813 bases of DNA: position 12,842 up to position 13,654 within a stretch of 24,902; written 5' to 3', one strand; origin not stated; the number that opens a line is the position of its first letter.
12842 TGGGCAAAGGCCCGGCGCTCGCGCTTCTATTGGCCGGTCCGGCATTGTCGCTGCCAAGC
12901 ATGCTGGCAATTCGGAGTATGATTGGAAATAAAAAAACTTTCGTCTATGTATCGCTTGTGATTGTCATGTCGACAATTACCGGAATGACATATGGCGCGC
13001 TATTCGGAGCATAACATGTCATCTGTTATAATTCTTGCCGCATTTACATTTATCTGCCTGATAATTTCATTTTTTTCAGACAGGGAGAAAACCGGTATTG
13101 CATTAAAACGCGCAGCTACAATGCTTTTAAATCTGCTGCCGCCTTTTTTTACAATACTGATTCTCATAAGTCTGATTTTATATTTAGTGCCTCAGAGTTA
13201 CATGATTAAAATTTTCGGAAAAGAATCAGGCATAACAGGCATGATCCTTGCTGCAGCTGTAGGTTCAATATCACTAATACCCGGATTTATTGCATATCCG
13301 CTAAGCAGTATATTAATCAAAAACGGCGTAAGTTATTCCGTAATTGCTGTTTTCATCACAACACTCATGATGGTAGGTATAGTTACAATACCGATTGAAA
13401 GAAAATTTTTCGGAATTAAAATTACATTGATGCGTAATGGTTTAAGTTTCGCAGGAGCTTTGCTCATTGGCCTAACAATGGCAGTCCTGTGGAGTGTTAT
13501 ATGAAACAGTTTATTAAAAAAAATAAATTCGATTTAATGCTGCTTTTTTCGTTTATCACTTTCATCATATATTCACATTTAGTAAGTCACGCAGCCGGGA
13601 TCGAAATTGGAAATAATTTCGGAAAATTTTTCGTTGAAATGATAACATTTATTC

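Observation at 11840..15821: ars operon carrying both a fused ArsP and a split, Cys-poor DUF318 permease pair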

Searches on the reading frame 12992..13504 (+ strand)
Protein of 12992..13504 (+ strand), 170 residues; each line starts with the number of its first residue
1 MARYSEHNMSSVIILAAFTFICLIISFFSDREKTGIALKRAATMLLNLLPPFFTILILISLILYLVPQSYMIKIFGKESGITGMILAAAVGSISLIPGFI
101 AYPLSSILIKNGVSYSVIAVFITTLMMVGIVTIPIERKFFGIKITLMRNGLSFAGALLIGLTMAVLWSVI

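Call 4: search_protein_families(library=pfam, proteins=[window:12992-13504:+], max_evalue=0.01)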
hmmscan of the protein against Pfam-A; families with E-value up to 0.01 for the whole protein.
window:12992-13504:+ (170 aa): 1 family
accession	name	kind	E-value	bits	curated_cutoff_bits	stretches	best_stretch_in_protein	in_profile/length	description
PF03773.19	ArsP_1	-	5.2e-07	29.6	32.3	1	41-166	9-134/294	Predicted permease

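Call 6: search_protein_families(library=ncbifam, proteins=[window:12992-13504:+], max_evalue=0.01)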
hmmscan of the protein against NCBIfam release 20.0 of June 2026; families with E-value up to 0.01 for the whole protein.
window:12992-13504:+ (170 aa): 0 families

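Call 7: find_homologous_proteins(query=window:12992-13504:+)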
Query window:12992-13504:+ (170 aa): 1257 proteins with E <= 0.001 among 1862 candidates; the best 120 are listed.
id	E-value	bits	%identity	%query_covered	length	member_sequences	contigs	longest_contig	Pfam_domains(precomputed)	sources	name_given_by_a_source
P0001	1.4e-88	313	100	95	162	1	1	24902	PF03773.20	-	-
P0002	4.5e-58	214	64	95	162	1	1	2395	PF03773.20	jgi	jgi:uncharacterized membrane protein YraQ (UPF0718 family)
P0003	6.7e-57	210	66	95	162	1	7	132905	PF03773.20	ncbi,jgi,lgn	jgi:uncharacterized membrane protein YraQ (UPF0718 family)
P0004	3.3e-54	201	64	95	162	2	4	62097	PF03773.20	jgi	jgi:uncharacterized membrane protein YraQ (UPF0718 family)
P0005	9.5e-53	196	64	94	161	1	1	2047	-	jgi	-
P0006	1.5e-52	196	64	95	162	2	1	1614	-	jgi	jgi:uncharacterized membrane protein YraQ (UPF0718 family)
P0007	1.8e-52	196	61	85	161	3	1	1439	PF03773.20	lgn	-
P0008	1.8e-51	192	63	95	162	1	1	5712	PF03773.20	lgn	-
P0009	3.2e-51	192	59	95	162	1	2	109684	PF03773.20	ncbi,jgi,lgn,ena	-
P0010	6.3e-51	191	59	93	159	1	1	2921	PF03773.20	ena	-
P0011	6.3e-51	191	62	89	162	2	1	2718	PF03773.20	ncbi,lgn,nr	ncbi:MAG: permease [Candidatus Cloacimonetes bacterium]|nr:permease [Candidatus Cloacimonadota bacte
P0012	7.5e-51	190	59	86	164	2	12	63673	PF03773.20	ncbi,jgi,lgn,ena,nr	ncbi:MAG TPA: hypothetical protein PLE45_02045 [Spirochaetota bacterium]|nr:hypothetical protein [Sp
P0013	8.3e-51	190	62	95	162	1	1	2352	PF03773.20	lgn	-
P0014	3.7e-50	188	54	100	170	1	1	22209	PF03773.20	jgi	jgi:uncharacterized membrane protein YraQ (UPF0718 family)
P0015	5.9e-50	187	60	83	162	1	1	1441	PF03773.20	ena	-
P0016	9.5e-50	187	57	95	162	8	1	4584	PF03773.20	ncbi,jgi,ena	-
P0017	1.7e-49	186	61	91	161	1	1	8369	PF03773.20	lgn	-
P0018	2.1e-49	186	61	91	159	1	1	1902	PF03773.20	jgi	jgi:uncharacterized membrane protein YraQ (UPF0718 family)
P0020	3.8e-49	185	57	94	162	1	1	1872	PF03773.20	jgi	-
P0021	5.6e-49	184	60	89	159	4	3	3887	PF03773.20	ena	-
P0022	6.9e-49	184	58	93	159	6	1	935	PF03773.20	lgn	-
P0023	7.1e-49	184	59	93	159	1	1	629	PF03773.20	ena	-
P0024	7.9e-49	184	58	92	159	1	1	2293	PF03773.20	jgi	jgi:uncharacterized membrane protein YraQ (UPF0718 family)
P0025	1.3e-48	183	62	86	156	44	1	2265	PF03773.20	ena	-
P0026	1.4e-48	183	57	92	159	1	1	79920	PF03773.20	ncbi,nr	ncbi:MAG: hypothetical protein A2176_09640 [Spirochaetes bacterium RBG_13_51_14]|nr:MAG: hypothetica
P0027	1.7e-48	183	57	95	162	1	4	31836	PF03773.20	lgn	-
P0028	2.2e-48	182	58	85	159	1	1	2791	PF03773.20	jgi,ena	-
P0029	2.8e-48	182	63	82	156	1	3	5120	PF03773.20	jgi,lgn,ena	-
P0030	3.9e-48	181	59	89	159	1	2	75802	PF03773.20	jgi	jgi:uncharacterized membrane protein YraQ (UPF0718 family)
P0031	4.1e-48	181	58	85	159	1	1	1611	PF03773.20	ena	-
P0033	5.4e-48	181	59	90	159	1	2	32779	PF03773.20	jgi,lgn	-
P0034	5.6e-48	181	58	95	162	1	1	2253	PF03773.20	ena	-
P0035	5.7e-48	181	58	84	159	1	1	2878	PF03773.20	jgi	jgi:uncharacterized membrane protein YraQ (UPF0718 family)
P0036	6.9e-48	181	59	85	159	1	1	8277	PF03773.20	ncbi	-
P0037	1.1e-47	180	58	90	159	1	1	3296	PF03773.20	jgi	-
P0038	1.5e-47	180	58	90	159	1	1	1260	PF03773.20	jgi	-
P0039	1.8e-47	179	59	89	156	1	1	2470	PF03773.20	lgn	-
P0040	1.8e-47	179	58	94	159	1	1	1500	PF03773.20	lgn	-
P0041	2.0e-47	179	57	92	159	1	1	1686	PF03773.20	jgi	jgi:uncharacterized membrane protein YraQ (UPF0718 family)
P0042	2.2e-47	179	57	89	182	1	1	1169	PF03773.20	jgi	jgi:uncharacterized membrane protein YraQ (UPF0718 family)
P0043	2.7e-47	179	60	86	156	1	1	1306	PF03773.20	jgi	jgi:uncharacterized membrane protein YraQ (UPF0718 family)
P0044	3.0e-47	179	59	90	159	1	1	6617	PF03773.20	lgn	-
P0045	3.7e-47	178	55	92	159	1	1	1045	PF03773.20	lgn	-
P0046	3.8e-47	178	58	89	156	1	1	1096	PF03773.20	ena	-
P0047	5.6e-47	178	58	89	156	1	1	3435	PF03773.20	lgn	-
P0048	7.4e-47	177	57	92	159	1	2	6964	PF03773.20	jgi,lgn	jgi:uncharacterized membrane protein YraQ (UPF0718 family)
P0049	7.9e-47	177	58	83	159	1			PF03773.20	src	-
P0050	8.0e-47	177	53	95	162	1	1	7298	PF03773.20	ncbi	-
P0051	9.4e-47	177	59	94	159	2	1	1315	PF03773.20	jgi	-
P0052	1.0e-46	177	51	99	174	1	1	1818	PF03773.20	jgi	jgi:uncharacterized membrane protein YraQ (UPF0718 family)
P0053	1.0e-46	177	54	92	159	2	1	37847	PF03773.20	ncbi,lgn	-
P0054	1.3e-46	177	59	89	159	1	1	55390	PF03773.20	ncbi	-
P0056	1.4e-46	176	59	89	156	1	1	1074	PF03773.20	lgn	-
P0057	1.8e-46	176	54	92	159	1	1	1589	PF03773.20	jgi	jgi:uncharacterized membrane protein YraQ (UPF0718 family)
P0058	2.1e-46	176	53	89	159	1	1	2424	PF03773.20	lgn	-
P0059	2.3e-46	176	58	80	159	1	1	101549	PF03773.20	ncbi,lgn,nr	ncbi:MAG TPA: permease [Ignavibacteriales bacterium]|nr:permease [Ignavibacteriales bacterium]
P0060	2.9e-46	175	59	82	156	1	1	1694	PF03773.20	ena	-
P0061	3.1e-46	175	56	90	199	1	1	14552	PF03773.20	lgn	-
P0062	3.1e-46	175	56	93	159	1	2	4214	PF03773.20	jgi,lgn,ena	-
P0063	3.7e-46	175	56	93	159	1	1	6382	PF03773.20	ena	-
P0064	4.8e-46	175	58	82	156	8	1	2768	PF03773.20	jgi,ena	-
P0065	4.9e-46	175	60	86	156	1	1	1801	PF03773.20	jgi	jgi:uncharacterized membrane protein YraQ (UPF0718 family)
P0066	4.9e-46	175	58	90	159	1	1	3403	PF03773.20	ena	-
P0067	5.3e-46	175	59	87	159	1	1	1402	PF03773.20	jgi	jgi:uncharacterized membrane protein YraQ (UPF0718 family)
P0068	7.0e-46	174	59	82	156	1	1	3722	PF03773.20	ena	-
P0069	7.1e-46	174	58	82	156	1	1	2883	PF03773.20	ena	-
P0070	7.9e-46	174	58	82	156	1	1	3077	PF03773.20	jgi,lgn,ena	-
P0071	9.5e-46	174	60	84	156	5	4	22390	PF03773.20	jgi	-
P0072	1.1e-45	174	59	86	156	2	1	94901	PF03773.20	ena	-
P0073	1.2e-45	173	58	82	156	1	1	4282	PF03773.20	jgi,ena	-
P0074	1.3e-45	173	54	93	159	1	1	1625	PF03773.20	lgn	-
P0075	1.4e-45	173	57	92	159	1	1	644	PF03773.20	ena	-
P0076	1.5e-45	173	59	75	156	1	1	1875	PF03773.20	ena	-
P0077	1.5e-45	173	60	86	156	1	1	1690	PF03773.20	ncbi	-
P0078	1.5e-45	173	57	90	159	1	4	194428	PF03773.20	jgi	jgi:uncharacterized membrane protein YraQ (UPF0718 family)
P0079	1.6e-45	173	57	92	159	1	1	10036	PF03773.20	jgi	jgi:uncharacterized membrane protein YraQ (UPF0718 family)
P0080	1.6e-45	173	54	85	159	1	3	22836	PF03773.20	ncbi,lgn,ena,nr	ncbi:MAG: hypothetical protein PHW02_03210 [bacterium]|nr:hypothetical protein [bacterium]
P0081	1.7e-45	173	57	89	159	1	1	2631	PF03773.20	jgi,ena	-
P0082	2.0e-45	173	61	84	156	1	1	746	PF03773.20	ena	-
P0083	2.0e-45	173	54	92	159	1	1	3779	PF03773.20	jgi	jgi:uncharacterized membrane protein YraQ (UPF0718 family)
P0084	2.0e-45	173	58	87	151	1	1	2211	PF03773.20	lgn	-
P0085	2.3e-45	172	57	82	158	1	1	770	PF03773.20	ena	-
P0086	2.3e-45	172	61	82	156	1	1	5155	PF03773.20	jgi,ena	-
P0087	2.7e-45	172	55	92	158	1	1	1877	PF03773.20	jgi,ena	-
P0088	2.7e-45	172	57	82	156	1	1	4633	PF03773.20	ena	-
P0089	2.9e-45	172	57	89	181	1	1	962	PF03773.20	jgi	jgi:uncharacterized membrane protein YraQ (UPF0718 family)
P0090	3.0e-45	172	54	100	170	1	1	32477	PF03773.20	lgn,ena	-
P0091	3.0e-45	172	58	88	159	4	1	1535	PF03773.20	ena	-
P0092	3.1e-45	172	56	85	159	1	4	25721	PF03773.20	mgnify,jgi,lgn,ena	mgnify:FL=1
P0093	3.2e-45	172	56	90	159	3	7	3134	PF03773.20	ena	-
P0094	3.2e-45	172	58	89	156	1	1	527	PF03773.20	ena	-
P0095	3.9e-45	172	54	89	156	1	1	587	PF03773.20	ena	-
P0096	3.9e-45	172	61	84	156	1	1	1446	PF03773.20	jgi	-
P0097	4.0e-45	172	53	92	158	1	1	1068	PF03773.20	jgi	jgi:uncharacterized membrane protein YraQ (UPF0718 family)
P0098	4.1e-45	172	58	86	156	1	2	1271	PF03773.20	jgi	jgi:uncharacterized membrane protein YraQ (UPF0718 family)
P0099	4.2e-45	172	59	86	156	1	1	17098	PF03773.20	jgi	-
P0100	4.6e-45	172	59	87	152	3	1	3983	PF03773.20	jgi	jgi:uncharacterized membrane protein YraQ (UPF0718 family)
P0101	4.6e-45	172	54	93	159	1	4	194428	PF03773.20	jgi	jgi:uncharacterized membrane protein YraQ (UPF0718 family)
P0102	5.2e-45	171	57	89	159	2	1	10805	PF03773.20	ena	-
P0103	5.3e-45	171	58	86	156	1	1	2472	PF03773.20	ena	-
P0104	5.5e-45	171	58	86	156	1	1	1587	PF03773.20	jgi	-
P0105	6.1e-45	171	59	87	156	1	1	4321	PF03773.20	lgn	-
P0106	6.3e-45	171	59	89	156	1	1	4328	PF03773.20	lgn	-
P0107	7.1e-45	171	59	86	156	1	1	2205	PF03773.20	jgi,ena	-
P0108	7.5e-45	171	59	90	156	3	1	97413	PF03773.20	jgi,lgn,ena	-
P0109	7.8e-45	171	55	88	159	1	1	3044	PF03773.20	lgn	-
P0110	9.2e-45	171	56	89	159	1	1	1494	PF03773.20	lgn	-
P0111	1.0e-44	170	53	89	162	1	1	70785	PF03773.20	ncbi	-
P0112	1.1e-44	170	52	92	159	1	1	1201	PF03773.20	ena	-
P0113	1.3e-44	170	60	80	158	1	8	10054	PF03773.20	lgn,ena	-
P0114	1.3e-44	170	56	90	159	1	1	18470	PF03773.20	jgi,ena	-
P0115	1.4e-44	170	57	89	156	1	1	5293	PF03773.20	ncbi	-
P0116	1.5e-44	170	56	90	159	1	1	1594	PF03773.20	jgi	-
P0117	1.5e-44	170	58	93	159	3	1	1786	PF03773.20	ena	-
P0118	1.6e-44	170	56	90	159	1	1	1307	PF03773.20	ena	-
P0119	1.6e-44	170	55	83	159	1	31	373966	PF03773.20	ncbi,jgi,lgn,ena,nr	ncbi:MAG: putative permease [Spirochaetes bacterium ADurb.Bin218]|jgi:uncharacterized membrane prote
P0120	1.6e-44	170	56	88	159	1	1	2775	PF03773.20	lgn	-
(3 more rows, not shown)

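Call 10: find_encoding_contigs(protein=P0003, flank=6000, max_places=3)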
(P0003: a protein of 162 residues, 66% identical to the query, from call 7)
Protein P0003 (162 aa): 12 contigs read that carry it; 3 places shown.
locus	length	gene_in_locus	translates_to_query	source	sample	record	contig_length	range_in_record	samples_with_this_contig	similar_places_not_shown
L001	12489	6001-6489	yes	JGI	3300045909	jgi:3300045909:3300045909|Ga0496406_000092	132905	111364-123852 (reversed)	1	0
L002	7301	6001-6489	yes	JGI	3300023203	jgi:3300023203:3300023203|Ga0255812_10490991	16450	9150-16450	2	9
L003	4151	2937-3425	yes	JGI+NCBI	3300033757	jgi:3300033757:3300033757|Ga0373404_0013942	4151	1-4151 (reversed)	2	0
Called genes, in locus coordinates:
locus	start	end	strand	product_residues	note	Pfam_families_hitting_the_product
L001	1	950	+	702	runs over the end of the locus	PF03477:ATP-cone, PF13597:NRDD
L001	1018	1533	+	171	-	PF13597:NRDD (weak)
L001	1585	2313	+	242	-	PF13353:Fer4_12, PF04055:Radical_SAM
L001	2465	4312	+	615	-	PF13589:HATPase_c_3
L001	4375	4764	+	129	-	PF12840:HTH_20, PF01022:HTH_5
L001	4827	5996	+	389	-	PF03773:ArsP_1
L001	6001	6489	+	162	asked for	PF03773:ArsP_1 (weak)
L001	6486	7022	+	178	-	PF03773:ArsP_1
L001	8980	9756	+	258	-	PF03807:F420_oxidored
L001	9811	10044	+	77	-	PF13192:Thioredoxin_3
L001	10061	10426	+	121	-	PF08859:DGC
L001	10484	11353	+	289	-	PF13905:Thioredoxin_8 (faint), PF00085:Thioredoxin, PF13098:Thioredoxin_2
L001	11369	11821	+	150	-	PF13905:Thioredoxin_8 (faint), PF00085:Thioredoxin, PF13098:Thioredoxin_2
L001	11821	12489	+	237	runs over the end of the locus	PF02683:DsbD_TM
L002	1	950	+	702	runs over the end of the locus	PF03477:ATP-cone, PF13597:NRDD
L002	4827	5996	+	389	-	PF03773:ArsP_1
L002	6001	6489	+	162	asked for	PF03773:ArsP_1 (weak)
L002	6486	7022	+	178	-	PF03773:ArsP_1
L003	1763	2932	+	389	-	PF03773:ArsP_1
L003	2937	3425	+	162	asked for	PF03773:ArsP_1 (weak)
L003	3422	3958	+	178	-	PF03773:ArsP_1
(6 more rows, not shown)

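Call 11: find_encoding_contigs(protein=P0119, flank=6000, max_places=3)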
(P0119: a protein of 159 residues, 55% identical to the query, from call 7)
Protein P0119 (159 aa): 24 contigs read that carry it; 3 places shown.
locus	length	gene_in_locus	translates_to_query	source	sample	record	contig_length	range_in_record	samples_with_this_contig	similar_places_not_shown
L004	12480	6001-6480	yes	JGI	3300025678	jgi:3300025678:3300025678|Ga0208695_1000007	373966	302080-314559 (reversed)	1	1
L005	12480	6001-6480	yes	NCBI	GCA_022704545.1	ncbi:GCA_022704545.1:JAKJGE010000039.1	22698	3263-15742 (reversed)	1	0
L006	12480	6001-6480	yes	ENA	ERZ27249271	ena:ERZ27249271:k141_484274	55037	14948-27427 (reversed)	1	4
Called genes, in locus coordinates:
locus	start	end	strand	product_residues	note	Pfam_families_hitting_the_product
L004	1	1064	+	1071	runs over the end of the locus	PF00270:DEAD (faint), PF04313:HSDR_N, PF04851:ResIII, PF18766:SWI2_SNF2, PF22679:T1R_D3-like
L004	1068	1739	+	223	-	PF01863:YgjP-like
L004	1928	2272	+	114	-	PF01978:TrmB (faint), PF01022:HTH_5, PF12840:HTH_20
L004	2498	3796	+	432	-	PF03773:ArsP_1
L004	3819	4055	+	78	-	PF13192:Thioredoxin_3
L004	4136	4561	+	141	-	PF08859:DGC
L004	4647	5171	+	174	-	PF00085:Thioredoxin, PF13098:Thioredoxin_2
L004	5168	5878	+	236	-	PF02683:DsbD_TM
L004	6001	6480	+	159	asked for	PF03773:ArsP_1 (weak)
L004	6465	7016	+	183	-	PF03773:ArsP_1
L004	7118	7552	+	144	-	PF04246:RseC_MucC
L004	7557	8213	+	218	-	PF00027:cNMP_binding, PF13545:HTH_Crp_2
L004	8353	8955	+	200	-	PF02663:FmdE, PF01258:zf-dskA_traR (weak)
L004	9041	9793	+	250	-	PF01925:TauE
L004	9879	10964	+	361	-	-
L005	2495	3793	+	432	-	PF03773:ArsP_1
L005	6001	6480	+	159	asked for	PF03773:ArsP_1 (weak)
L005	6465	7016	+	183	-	PF03773:ArsP_1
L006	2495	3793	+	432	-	PF03773:ArsP_1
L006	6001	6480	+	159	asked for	PF03773:ArsP_1 (weak)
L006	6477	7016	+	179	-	PF03773:ArsP_1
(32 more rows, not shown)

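Call 25: search_protein_families(library=pfam, proteins=[L001:8980-9756:+], max_evalue=0.001)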
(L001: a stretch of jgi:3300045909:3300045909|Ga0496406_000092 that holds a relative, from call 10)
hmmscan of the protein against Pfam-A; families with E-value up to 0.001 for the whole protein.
L001:8980-9756:+ (258 aa): 1 family
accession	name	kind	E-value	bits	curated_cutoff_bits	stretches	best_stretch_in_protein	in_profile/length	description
PF03807.23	F420_oxidored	-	4.3e-13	50.1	21.6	1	5-97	2-92/94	NADP oxidoreductase coenzyme F420-dependent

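Call 30: search_solved_structures(query=L001:4827-5996:+, max_evalue=1)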
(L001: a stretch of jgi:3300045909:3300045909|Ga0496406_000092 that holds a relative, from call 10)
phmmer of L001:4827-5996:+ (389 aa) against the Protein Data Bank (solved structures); distinct sequences matched with E-value up to 1: 1.
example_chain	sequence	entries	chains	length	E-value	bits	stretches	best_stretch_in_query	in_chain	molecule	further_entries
2r5u_A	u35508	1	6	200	0.25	13.6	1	44-94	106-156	Replicative DNA helicase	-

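Call 49: predict_structure(alignment_id=A2)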
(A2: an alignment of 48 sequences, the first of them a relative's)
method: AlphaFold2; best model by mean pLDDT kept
length: 162 residues; sequences in the alignment: 48
mean_pLDDT: 74.2   pTM: 0.49
mean pLDDT of the five models: 74.2, 73.0, 66.6, 66.5, 65.6
residues with pLDDT >= 90: 24; 70-90: 77; 50-70: 60; < 50: 1
segments of 3 or more residues with pLDDT < 50: none
pLDDT, mean of each block of 10 residues (from residue 1): 87 94 92 82 74 75 76 71 58 62 70 60 65 79 72 70 77
secondary structure, 60 per line:
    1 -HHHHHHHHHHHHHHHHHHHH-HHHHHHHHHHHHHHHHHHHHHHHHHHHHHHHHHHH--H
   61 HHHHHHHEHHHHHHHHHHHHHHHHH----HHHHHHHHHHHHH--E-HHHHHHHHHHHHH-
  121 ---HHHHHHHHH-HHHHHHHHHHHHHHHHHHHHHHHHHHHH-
elements in order: H2-21 H23-57 H60-67 H69-85 H90-102 H107-119 H124-132 H134-161
